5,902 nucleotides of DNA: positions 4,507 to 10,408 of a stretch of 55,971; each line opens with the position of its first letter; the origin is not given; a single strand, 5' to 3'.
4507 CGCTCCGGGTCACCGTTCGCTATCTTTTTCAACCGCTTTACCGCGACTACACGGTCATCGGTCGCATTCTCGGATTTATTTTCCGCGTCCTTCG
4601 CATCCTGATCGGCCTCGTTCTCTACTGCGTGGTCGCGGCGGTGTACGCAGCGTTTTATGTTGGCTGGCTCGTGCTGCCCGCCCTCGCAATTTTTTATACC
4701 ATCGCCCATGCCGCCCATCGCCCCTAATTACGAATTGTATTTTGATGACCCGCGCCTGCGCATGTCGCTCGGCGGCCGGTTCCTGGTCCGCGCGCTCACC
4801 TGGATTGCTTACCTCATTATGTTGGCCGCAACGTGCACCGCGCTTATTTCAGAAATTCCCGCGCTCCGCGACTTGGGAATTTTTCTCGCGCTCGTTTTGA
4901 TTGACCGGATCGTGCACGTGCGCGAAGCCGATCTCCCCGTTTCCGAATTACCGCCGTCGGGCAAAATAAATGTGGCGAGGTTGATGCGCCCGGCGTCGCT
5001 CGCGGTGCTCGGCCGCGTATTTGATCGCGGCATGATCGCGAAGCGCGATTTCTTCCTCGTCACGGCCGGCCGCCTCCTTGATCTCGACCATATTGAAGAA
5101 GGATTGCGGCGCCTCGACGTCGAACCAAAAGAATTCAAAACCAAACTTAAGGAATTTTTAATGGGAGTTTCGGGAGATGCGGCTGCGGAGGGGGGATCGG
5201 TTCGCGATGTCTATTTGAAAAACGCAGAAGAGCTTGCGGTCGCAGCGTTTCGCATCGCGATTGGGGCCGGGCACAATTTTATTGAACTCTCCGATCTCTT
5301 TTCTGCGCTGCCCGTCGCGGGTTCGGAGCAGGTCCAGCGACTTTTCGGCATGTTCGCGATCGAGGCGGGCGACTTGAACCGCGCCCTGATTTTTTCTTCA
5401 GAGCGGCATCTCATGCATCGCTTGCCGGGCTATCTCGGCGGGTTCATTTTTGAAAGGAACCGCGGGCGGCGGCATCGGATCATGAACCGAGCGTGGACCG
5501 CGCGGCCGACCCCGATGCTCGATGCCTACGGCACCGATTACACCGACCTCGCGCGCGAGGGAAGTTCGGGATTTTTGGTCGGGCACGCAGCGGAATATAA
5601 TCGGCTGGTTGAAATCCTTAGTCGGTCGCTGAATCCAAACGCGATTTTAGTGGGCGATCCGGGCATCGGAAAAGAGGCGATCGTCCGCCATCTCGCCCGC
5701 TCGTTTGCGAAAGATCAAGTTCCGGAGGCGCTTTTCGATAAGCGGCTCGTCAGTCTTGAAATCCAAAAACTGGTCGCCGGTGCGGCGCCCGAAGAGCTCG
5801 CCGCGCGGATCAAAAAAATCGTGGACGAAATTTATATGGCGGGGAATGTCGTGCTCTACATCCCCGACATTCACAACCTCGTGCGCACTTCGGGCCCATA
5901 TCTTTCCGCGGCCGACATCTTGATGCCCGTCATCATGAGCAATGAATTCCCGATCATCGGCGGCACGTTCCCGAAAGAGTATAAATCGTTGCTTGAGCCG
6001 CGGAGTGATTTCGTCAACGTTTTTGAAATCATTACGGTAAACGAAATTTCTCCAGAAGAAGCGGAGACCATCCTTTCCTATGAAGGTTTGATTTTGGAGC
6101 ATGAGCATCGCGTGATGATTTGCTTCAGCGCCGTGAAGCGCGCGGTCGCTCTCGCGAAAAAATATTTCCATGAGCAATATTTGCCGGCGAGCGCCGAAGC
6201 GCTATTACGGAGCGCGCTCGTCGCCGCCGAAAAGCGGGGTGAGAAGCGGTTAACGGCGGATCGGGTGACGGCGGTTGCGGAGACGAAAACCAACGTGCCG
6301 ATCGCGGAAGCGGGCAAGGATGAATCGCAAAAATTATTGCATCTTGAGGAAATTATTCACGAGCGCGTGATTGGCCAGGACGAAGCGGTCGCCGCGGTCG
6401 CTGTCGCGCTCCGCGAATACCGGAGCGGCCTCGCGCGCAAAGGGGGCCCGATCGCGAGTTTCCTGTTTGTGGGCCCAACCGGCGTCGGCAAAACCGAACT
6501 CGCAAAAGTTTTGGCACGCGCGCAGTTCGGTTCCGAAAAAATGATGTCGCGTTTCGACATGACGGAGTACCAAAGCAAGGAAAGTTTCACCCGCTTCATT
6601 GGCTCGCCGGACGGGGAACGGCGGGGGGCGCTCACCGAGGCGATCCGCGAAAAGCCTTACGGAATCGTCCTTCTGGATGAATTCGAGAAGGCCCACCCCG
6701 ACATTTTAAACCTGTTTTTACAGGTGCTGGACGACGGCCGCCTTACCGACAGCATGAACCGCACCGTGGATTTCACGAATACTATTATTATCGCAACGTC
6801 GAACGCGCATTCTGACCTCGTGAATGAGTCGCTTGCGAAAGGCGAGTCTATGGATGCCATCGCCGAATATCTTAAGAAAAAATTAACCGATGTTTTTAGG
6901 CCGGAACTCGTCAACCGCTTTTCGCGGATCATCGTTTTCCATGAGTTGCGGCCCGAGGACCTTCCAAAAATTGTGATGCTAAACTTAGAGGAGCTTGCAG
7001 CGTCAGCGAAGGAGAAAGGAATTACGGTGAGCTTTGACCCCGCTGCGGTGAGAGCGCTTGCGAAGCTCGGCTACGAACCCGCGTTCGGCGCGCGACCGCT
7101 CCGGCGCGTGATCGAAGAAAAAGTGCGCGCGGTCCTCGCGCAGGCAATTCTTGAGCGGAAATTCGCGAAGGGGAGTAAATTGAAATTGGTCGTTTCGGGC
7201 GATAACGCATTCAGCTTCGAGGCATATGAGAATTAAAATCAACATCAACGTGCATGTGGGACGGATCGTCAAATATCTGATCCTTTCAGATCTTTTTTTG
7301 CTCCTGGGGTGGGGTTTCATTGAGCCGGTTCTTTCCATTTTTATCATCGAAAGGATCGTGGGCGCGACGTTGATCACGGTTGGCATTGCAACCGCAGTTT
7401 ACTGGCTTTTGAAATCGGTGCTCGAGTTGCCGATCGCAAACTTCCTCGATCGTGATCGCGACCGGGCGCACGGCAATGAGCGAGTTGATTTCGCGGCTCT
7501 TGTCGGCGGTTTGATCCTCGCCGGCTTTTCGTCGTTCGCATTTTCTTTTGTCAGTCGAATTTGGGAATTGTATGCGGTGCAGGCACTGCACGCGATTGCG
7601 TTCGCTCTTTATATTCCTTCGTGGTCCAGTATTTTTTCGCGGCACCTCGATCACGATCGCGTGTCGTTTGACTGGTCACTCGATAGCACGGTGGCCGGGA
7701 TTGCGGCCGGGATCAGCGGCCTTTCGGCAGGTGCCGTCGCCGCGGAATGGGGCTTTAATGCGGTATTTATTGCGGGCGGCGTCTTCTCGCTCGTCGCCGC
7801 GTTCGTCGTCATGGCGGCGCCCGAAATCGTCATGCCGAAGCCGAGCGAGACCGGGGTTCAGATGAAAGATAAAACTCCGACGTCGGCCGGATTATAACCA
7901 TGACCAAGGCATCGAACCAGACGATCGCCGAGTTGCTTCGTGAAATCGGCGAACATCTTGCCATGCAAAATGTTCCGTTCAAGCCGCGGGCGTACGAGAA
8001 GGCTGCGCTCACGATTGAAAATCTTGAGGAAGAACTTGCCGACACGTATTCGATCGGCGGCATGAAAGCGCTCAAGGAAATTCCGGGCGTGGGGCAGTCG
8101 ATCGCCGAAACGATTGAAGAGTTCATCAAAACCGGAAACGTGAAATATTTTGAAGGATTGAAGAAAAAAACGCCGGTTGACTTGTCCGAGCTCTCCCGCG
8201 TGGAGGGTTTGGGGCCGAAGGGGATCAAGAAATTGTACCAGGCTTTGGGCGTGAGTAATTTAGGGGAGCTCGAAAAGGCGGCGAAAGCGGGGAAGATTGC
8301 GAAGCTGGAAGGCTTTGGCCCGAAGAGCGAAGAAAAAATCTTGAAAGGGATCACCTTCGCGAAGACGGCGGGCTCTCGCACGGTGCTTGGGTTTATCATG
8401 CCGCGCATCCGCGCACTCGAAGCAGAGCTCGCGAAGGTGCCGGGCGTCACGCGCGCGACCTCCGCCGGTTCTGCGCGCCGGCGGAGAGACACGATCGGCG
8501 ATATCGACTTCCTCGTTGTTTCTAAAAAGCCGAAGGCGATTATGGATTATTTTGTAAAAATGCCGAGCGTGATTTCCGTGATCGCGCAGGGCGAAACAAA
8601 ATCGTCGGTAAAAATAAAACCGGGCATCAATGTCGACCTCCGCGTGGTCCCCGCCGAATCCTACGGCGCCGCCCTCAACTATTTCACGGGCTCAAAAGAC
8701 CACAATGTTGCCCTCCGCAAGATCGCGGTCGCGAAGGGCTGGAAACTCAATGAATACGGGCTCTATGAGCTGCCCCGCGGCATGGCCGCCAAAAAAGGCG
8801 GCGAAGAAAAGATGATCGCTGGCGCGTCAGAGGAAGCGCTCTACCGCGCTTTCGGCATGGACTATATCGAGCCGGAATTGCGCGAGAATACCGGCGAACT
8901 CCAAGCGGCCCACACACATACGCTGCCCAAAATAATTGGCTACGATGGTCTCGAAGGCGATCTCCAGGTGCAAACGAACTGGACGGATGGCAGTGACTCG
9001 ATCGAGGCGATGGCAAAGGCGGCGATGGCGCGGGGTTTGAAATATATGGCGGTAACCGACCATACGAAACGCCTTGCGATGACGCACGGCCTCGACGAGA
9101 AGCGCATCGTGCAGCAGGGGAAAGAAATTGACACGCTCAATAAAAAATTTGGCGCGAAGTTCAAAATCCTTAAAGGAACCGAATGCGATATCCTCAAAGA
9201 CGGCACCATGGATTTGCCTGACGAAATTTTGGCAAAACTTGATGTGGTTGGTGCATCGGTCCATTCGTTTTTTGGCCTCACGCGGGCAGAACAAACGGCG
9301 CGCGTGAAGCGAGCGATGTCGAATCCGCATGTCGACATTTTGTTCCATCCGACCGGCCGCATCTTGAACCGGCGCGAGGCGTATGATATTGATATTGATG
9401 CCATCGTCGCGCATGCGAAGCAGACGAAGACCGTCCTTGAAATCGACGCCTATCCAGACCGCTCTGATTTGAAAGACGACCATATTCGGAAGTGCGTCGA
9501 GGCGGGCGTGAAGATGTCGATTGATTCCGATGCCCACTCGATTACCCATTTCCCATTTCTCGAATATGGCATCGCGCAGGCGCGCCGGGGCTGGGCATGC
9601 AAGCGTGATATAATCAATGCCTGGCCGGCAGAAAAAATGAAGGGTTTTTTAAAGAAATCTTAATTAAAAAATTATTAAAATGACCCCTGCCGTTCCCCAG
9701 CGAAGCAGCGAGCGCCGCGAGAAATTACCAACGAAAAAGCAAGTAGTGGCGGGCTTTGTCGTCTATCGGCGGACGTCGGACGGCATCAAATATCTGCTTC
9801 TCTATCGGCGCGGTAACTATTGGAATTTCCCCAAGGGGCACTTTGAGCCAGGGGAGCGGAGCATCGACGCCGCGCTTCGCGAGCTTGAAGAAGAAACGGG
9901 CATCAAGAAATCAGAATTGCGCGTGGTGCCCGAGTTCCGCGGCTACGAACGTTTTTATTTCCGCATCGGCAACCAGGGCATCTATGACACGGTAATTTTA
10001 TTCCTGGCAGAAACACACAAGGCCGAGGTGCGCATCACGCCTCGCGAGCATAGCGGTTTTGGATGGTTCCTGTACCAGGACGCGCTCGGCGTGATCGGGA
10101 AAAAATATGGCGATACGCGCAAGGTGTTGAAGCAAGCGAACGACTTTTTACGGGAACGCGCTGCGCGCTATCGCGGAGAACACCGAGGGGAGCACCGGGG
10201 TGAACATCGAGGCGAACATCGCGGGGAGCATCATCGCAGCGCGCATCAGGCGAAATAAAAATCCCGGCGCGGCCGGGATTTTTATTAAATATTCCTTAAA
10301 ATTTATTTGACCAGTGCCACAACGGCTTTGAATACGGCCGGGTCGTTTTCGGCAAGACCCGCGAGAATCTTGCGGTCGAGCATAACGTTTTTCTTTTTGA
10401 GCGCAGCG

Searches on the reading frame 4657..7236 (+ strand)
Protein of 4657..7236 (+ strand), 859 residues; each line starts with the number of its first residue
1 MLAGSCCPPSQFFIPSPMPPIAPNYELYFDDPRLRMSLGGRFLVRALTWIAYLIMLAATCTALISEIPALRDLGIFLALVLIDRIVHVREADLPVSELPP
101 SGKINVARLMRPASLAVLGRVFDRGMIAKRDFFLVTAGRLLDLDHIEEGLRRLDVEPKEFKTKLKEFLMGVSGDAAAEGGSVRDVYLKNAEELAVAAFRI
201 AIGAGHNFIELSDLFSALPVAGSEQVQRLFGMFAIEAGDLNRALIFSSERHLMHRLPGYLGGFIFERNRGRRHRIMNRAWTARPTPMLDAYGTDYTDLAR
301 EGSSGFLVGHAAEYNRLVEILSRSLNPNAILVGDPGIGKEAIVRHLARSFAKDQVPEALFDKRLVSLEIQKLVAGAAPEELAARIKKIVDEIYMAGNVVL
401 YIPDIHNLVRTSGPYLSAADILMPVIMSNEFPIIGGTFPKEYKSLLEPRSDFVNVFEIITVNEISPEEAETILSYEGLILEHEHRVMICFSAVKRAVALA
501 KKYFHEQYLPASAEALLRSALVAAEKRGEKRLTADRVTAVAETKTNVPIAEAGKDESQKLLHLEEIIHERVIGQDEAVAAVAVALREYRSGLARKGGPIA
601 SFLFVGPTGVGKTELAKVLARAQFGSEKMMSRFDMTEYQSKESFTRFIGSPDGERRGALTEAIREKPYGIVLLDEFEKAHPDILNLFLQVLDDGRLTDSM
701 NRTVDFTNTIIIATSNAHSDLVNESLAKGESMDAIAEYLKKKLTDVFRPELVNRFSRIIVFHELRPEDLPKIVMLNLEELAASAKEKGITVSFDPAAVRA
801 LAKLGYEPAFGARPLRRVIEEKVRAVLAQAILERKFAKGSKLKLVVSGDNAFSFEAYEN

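Call 5: search_protein_families(library=pfam, proteins=[window:4657-7236:+], max_evalue=0.001)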
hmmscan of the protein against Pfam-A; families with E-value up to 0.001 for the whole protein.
window:4657-7236:+ (859 aa): 17 families
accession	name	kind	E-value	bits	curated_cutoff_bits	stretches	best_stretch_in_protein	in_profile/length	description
PF07724.20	AAA_2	-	2.3e-51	174.6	27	1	598-757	2-165/166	AAA domain (Cdc48 subfamily)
PF10431.15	ClpB_D2-small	-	1.2e-21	77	21.9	1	764-843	1-80/81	C-terminal, D2-small domain, of ClpB protein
PF07728.20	AAA_5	-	8.6e-18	65.1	22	1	602-724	2-130/139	AAA domain (dynein-related subfamily)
PF00004.35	AAA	-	7.7e-17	62.4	21.2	2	603-728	2-120/131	ATPase family associated with various cellular activities (AAA)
PF13191.12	AAA_16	-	1.7e-07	32.4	32.6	0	307-363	2-63/167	AAA ATPase domain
PF00158.32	Sigma54_activat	-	2.8e-07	30.8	20.2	1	600-724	23-151/168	Sigma-54 interaction domain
PF12775.13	AAA_7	-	4.4e-06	26.8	25.8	0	601-680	35-113/181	P-loop containing dynein motor region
PF20720.3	nSTAND3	-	5.4e-06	26.6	27.2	0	314-354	7-45/155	Novel STAND NTPase 3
PF17871.7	AAA_lid_9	-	2.2e-05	24.7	22.8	1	466-543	2-77/104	AAA lid domain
PF13401.12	AAA_22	-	3e-05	24.8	27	0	603-693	9-110/130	AAA domain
PF01078.27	Mg_chelatase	-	3.9e-05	23.6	20.3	0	624-707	67-147/207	Magnesium chelatase, subunit ChlI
PF00493.29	MCM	-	0.00018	21.2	23.3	0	560-691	15-145/224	MCM P-loop domain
PF05673.19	DUF815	-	0.00028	20.5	23.8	0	326-362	53-82/249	Protein of unknown function (DUF815)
PF13238.12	AAA_18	-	0.00033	21.6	29.4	0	604-668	3-68/128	AAA domain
PF05729.18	NACHT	-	0.00034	20.9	26.7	0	330-359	4-33/167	NACHT domain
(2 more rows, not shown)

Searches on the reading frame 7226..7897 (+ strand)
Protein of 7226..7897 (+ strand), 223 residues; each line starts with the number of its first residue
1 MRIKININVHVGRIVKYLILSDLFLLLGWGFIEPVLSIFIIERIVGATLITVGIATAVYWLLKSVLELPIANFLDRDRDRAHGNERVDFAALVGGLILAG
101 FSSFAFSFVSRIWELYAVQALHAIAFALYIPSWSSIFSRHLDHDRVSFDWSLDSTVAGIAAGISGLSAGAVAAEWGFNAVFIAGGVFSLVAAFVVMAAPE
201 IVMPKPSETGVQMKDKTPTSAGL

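Call 5: search_protein_families(library=pfam, proteins=[window:7226-7897:+], max_evalue=0.001)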
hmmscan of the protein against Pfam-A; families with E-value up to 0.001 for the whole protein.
window:7226-7897:+ (223 aa): 1 family
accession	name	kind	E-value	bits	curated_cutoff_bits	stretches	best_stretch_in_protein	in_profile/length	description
PF07690.21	MFS_1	-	8.4e-17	61.5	33.4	1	22-204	5-180/347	Major Facilitator Superfamily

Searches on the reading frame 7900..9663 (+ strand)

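Call 5: search_protein_families(library=pfam, proteins=[window:7900-9663:+], max_evalue=0.001)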
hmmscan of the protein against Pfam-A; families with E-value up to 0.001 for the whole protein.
window:7900-9663:+ (587 aa): 5 families
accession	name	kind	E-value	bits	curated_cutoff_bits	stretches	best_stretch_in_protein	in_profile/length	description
PF14791.11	DNA_pol_B_thumb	-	1.5e-23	82.9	25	1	258-329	1-63/63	DNA polymerase beta thumb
PF14716.13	HHH_8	-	1.2e-16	61.2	30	1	5-80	2-72/73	Helix-hairpin-helix domain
PF14520.12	HHH_5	-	6e-10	39.9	27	1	96-150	2-54/57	Helix-hairpin-helix domain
PF02811.25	PHP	-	2e-06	28.7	26.4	1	354-436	1-69/164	PHP domain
PF00633.29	HHH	-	6.9e-06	26.1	24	0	171-187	7-23/30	Helix-hairpin-helix motif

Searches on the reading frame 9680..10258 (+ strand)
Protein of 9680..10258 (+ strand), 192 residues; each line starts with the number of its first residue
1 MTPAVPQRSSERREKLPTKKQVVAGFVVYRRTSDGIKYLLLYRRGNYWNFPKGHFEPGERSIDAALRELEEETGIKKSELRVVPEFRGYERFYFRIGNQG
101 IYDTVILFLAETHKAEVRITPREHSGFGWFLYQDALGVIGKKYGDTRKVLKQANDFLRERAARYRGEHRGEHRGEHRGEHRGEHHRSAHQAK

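Call 5: search_protein_families(library=pfam, proteins=[window:9680-10258:+], max_evalue=0.001)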
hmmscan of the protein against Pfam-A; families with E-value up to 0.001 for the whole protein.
window:9680-10258:+ (192 aa): 1 family
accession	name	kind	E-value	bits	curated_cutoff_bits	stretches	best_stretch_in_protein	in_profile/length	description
PF00293.34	NUDIX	-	1.8e-18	67.3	21.1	1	21-150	3-131/134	NUDIX domain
